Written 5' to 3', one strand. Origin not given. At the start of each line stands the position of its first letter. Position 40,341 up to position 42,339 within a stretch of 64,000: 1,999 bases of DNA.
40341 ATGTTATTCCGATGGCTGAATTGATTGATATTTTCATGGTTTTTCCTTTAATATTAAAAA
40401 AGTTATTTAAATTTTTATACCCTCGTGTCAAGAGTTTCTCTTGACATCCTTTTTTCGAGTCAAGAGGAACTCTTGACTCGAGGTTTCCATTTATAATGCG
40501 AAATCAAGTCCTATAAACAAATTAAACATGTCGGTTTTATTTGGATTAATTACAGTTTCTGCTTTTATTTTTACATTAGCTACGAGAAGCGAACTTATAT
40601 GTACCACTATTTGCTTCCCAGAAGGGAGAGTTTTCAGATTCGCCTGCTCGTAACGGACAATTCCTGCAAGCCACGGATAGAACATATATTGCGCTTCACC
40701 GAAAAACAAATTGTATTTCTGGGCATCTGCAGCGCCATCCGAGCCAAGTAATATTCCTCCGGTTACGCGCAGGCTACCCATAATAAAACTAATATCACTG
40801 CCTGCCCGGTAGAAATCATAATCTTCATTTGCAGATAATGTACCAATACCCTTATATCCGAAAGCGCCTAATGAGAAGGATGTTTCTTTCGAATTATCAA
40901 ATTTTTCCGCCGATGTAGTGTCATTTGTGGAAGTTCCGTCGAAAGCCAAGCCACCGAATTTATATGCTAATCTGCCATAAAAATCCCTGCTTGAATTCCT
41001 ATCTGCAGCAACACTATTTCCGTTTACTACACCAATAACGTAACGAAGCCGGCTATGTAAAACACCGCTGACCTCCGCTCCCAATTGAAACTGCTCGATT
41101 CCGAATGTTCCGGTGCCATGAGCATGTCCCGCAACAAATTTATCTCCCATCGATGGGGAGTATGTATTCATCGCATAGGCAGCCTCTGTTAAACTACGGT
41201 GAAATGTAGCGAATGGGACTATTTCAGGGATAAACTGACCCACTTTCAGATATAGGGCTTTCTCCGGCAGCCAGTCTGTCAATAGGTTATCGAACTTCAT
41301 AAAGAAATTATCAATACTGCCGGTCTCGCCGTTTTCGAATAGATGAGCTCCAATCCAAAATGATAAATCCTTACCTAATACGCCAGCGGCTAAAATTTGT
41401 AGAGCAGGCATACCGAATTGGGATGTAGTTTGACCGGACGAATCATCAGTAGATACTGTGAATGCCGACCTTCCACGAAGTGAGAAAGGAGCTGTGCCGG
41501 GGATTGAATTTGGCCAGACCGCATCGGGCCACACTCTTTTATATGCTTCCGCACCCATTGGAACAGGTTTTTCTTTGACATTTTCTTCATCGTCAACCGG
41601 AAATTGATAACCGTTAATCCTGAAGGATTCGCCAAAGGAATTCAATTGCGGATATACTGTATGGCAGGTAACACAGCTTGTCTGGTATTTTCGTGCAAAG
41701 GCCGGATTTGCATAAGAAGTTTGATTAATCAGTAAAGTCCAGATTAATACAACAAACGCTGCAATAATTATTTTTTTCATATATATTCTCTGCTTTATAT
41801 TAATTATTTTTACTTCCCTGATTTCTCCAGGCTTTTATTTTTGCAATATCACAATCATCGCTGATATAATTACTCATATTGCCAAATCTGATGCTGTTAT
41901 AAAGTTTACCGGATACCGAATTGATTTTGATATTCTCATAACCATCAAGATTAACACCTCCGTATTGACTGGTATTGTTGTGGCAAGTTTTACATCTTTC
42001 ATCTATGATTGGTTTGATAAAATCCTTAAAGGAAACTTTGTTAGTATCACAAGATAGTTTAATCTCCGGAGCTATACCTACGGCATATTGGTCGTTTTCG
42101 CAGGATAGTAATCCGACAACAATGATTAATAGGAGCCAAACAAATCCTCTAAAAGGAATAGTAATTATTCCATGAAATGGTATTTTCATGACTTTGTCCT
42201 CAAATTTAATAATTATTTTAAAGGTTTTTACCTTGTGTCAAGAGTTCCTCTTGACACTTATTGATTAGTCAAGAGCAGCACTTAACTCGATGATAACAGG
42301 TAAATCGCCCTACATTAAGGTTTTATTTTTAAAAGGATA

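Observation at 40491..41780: Cyc2-like fused cytochrome c-porin in the copper/redox cluster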

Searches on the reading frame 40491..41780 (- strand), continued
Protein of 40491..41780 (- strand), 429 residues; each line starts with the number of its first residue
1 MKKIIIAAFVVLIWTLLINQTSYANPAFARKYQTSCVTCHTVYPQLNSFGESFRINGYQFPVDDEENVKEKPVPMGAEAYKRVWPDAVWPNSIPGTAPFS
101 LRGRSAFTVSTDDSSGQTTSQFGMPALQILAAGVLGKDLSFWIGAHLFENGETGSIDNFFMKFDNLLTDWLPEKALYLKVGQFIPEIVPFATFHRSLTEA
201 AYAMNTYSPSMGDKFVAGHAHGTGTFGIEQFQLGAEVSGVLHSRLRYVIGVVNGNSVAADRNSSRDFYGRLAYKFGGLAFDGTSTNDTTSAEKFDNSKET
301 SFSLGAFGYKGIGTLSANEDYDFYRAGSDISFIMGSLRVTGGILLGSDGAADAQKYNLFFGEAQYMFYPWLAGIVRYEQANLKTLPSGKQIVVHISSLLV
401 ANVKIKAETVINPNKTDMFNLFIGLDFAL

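Call 60: search_protein_families(library=pfam, proteins=[L005:11479-13350:+, L048:12232-14118:+, L007:11268-12413:+, L007:9189-9959:+, L024:5879-6766:+, L002:10257-11159:+, L005:7028-8440:+, L005:14564-15268:+, L001:9193-9873:+, L061:14999-15751:+], max_evalue=0.001)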
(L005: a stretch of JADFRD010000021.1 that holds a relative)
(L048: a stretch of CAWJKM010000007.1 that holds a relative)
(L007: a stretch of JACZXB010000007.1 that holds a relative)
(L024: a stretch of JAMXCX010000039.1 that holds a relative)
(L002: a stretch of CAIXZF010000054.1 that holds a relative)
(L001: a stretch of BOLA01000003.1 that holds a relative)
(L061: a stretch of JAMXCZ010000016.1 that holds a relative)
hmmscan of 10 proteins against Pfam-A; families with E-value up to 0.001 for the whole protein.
L005:11479-13350:+ (623 aa): 13 families
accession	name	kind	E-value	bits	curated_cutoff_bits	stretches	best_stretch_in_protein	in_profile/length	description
PF07992.20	Pyr_redox_2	-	1.5e-30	107.1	26.1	1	118-436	3-291/291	Pyridine nucleotide-disulphide oxidoreductase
PF14691.11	Fer4_20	-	5.5e-17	62.1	25.8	1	17-92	29-107/113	Dihydroprymidine dehydrogenase domain II, 4Fe-4S cluster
PF13738.12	Pyr_redox_3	-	3.7e-09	36.7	30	0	364-420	250-305/305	Pyridine nucleotide-disulphide oxidoreductase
PF12838.12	Fer4_7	-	4.5e-07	30.7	27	1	531-608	2-52/52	4Fe-4S dicluster domain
PF00037.32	Fer4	-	8.8e-07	28.9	21.1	1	589-610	3-24/24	4Fe-4S binding domain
PF13450.12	NAD_binding_8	-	2.2e-06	28.3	21.9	1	120-153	1-34/68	NAD(P)-binding Rossmann-like domain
PF13187.11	Fer4_9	-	8.2e-06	26.2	27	0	592-609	35-52/52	4Fe-4S dicluster domain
PF13237.11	Fer4_10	-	4.5e-05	23.7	25.5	0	587-606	2-21/53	4Fe-4S dicluster domain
PF13484.11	Fer4_16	-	5.6e-05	24.3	30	0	594-612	2-20/66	4Fe-4S double cluster binding domain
PF01266.30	DAO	-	0.00017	21.7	27.9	1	118-150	2-35/353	FAD dependent oxidoreductase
PF12831.13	FAD_oxidored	-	0.00019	21.3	27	1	118-154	2-38/416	FAD dependent oxidoreductase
PF00890.30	FAD_binding_2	-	0.0002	21.1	20.4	1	118-153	2-37/414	FAD binding domain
PF03486.20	HI0933_like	-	0.001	19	50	0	118-151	3-36/244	HI0933-like protein Rossmann domain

L048:12232-14118:+ (628 aa): 11 families
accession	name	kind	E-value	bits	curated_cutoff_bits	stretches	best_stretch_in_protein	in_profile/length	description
PF07992.20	Pyr_redox_2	-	8.2e-31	107.9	26.1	1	117-437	2-291/291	Pyridine nucleotide-disulphide oxidoreductase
PF14691.11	Fer4_20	-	2.4e-18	66.4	25.8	1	17-91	30-107/113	Dihydroprymidine dehydrogenase domain II, 4Fe-4S cluster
PF13738.12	Pyr_redox_3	-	2.1e-10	40.8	30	0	120-149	2-32/305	Pyridine nucleotide-disulphide oxidoreductase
PF13450.12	NAD_binding_8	-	7.4e-08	33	21.9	1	120-154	1-35/68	NAD(P)-binding Rossmann-like domain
PF12838.12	Fer4_7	-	1.8e-07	31.9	27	1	539-613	2-52/52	4Fe-4S dicluster domain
PF00070.33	Pyr_redox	-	4.6e-07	30.7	22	0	117-148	1-32/82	Pyridine nucleotide-disulphide oxidoreductase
PF01266.30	DAO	-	3.7e-06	27.2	27.9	1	118-151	2-35/353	FAD dependent oxidoreductase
PF00037.32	Fer4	-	5.6e-06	26.4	21.1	1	593-615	2-24/24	4Fe-4S binding domain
PF13187.11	Fer4_9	-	6.5e-05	23.3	27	0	579-614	17-52/52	4Fe-4S dicluster domain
PF14697.11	Fer4_21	-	0.0003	21.3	35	1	594-616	36-59/59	4Fe-4S dicluster domain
PF13237.11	Fer4_10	-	0.0006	20.1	25.5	0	592-611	2-21/53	4Fe-4S dicluster domain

L007:11268-12413:+ (381 aa): 1 family
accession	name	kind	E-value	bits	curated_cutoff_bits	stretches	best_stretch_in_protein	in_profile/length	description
PF10634.15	Iron_transport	-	6.2e-05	23.7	21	0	184-248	67-138/150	Fe2+ transport protein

L007:9189-9959:+ (256 aa): 3 families
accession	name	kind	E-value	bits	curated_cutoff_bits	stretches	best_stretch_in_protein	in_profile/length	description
PF03626.19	COX4_pro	-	1.9e-14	54.2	28.9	1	20-88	2-71/72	Prokaryotic Cytochrome C oxidase subunit IV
PF00034.26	Cytochrom_C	-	1.6e-08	36.1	21.3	1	165-250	2-89/90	Cytochrome c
PF13442.11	Cytochrome_CBB3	-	0.00033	21.4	27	1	164-208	3-43/68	Cytochrome C oxidase, cbb3-type, subunit III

L024:5879-6766:+ (295 aa): 1 family
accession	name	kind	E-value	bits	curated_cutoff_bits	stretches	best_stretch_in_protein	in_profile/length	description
PF13675.11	PilJ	-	1.8e-35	121.9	26.6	2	28-123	7-102/114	Type IV pili methyl-accepting chemotaxis transducer N-term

L002:10257-11159:+ (300 aa): 1 family
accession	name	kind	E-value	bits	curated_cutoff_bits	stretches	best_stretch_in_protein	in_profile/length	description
PF18962.6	Por_Secre_tail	-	4.3e-12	46.6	27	1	223-298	1-74/75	Secretion system C-terminal sorting domain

L005:7028-8440:+ (470 aa): 5 families
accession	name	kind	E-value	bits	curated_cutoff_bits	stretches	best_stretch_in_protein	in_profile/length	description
PF00158.32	Sigma54_activat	-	8.7e-65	217.9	20.2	1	146-315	1-168/168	Sigma-54 interaction domain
PF00072.30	Response_reg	-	5.3e-25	88.2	30.2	1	9-114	1-107/111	Response regulator receiver domain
PF25601.1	AAA_lid_14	-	3.5e-24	84.9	27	1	320-397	1-78/87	AAA+ ATPase lid domain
PF14532.12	Sigma54_activ_2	-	8.5e-20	71.8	25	1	147-319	1-138/138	Sigma-54 interaction domain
PF07728.20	AAA_5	-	3.3e-06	27.6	22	1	171-290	1-123/139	AAA domain (dynein-related subfamily)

L005:14564-15268:+ (234 aa): 1 family
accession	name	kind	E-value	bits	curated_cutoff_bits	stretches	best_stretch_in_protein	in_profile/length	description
PF00032.22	Cytochrom_B_C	-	4.2e-06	27.4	20.7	1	76-153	2-77/102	Cytochrome b(C-terminal)/b6/petD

L001:9193-9873:+ (226 aa): 1 family
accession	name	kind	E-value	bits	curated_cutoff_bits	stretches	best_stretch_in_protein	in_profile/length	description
PF11770.13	GAPT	-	0.00071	19.8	21.1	1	18-150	16-153/156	GRB2-binding adapter (GAPT)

L061:14999-15751:+ (250 aa): 1 family
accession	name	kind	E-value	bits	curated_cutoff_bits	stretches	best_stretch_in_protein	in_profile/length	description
PF13620.12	CarboxypepD_reg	-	0.00063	20.5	32.3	0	188-241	26-74/82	Carboxypeptidase regulatory-like domain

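Call 88: search_protein_representatives(alignment_id=A1)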
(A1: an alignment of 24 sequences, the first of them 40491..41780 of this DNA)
Query: 24 sequences, 424 profile positions. Proteins with E-value up to 0.001 (for the whole library): 3782; up to 1e-10: 1357; up to 1e-30: 368. The best 150 are listed.
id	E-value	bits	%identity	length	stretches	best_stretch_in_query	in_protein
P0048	1.4e-191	653.3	-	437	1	8-424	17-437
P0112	5.3e-186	634.9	-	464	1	1-424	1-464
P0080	6.3e-166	568.7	-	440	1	7-424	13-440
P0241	1.5e-158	544.5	-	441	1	4-424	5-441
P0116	1.9e-156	537.5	-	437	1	6-424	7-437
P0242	8.0e-132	456.4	-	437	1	7-424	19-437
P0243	3.6e-130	451.0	-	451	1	1-424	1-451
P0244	7.3e-122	423.6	-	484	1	7-424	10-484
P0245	3.2e-118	411.6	-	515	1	8-424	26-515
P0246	1.6e-115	402.7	-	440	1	10-320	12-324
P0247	1.7e-113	396.0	-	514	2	9-284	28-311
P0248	1.1e-111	390.0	-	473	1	12-424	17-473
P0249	9.5e-111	387.0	-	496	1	8-422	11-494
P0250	3.2e-109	381.9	-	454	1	6-423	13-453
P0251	8.1e-109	380.6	-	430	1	4-423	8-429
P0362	1.2e-66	241.7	-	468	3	5-101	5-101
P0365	1.5e-65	238.1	-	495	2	6-104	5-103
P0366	1.9e-65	237.8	-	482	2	4-114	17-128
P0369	1.0e-64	235.3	-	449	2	9-112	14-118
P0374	1.6e-63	231.4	-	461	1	19-402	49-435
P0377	6.6e-63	229.4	-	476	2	112-410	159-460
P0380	1.1e-62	228.6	-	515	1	3-412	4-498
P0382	3.3e-62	227.1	-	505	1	6-424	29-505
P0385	6.0e-61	222.9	-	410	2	9-140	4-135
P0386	6.9e-61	222.7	-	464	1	9-407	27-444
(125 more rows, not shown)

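Call 89: list_cluster_members(proteins=[P0362, P0365, P0366, P0369, P0374, P0377, P0380, P0382, P0385, P0386])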
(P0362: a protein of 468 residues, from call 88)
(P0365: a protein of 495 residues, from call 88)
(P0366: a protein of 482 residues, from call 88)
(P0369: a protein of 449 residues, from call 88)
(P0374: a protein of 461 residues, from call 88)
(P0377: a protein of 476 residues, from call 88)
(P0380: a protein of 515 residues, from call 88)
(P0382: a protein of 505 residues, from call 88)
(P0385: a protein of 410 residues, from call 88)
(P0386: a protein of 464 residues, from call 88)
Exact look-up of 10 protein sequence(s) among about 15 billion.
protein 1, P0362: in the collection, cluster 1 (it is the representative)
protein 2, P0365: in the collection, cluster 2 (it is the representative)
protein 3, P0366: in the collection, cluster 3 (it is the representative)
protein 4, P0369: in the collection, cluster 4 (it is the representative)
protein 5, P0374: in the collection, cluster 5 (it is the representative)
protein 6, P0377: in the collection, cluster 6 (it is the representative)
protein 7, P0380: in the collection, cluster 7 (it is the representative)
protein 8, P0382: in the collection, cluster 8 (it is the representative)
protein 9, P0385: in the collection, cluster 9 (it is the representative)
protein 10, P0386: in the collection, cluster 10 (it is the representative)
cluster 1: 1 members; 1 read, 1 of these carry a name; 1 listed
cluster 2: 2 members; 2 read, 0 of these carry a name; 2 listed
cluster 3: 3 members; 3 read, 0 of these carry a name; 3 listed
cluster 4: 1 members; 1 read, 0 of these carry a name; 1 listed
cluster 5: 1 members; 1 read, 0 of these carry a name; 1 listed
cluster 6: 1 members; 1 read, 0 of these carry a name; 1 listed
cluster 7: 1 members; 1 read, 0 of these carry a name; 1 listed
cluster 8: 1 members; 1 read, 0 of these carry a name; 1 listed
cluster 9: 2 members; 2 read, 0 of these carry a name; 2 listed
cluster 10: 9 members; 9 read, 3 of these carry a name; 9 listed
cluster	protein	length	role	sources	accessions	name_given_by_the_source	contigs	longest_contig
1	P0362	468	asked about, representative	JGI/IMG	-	hypothetical protein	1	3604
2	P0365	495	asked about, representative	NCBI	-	-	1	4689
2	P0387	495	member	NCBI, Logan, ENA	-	-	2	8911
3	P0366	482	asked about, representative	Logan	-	-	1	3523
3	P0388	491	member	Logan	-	-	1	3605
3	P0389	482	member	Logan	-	-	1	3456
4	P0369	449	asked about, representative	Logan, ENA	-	-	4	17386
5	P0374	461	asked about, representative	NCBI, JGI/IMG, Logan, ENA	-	-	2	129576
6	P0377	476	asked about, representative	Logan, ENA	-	-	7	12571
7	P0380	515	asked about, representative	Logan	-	-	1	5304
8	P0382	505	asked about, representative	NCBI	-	-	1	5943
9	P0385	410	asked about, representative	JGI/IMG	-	-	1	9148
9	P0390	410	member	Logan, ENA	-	-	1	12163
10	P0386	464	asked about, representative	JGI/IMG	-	hypothetical protein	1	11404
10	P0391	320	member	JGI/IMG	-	hypothetical protein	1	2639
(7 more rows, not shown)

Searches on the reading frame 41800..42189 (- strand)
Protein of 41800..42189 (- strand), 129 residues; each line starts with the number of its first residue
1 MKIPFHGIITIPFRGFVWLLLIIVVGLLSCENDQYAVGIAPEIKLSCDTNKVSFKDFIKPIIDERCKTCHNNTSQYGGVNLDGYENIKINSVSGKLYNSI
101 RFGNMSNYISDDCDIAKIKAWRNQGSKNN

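Call 3: search_protein_families(library=pfam, proteins=[window:41800-42189:-], max_evalue=0.1)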
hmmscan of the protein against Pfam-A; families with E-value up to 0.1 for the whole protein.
window:41800-42189:- (129 aa): 3 families
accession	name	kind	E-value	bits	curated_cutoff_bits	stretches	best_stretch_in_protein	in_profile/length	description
PF21563.3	Mcp40H-20_sensor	-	0.021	15.6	27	1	40-79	66-104/112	Methyl-accepting chemotaxis sensory transducer, class 40H, sensor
PF22297.1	PccH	-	0.031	14.8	24.4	1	54-75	2-23/133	PccH Cytochrome c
PF07635.16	PSCyt1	-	0.061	14.4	22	1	66-95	1-30/59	Planctomycete cytochrome C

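Call 4: search_protein_families(library=ncbifam, proteins=[window:41800-42189:-], max_evalue=0.1)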
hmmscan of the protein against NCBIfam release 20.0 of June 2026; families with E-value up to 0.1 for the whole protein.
window:41800-42189:- (129 aa): 3 families
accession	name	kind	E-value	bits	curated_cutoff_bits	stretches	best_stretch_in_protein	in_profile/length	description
NF047812.1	LIC11213_lipo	equivalog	2e-08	34.4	100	1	42-127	28-117/118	LIC11213 family lipoprotein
NF052339.1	hydrazine_alpha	equivalog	0.0018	16.3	800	1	50-93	666-707/804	hydrazine synthase subunit alpha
TIGR02611.1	TIGR02611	hypoth_equivalog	0.053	13.3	70.6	1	6-32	38-64/121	TIGR02611 family protein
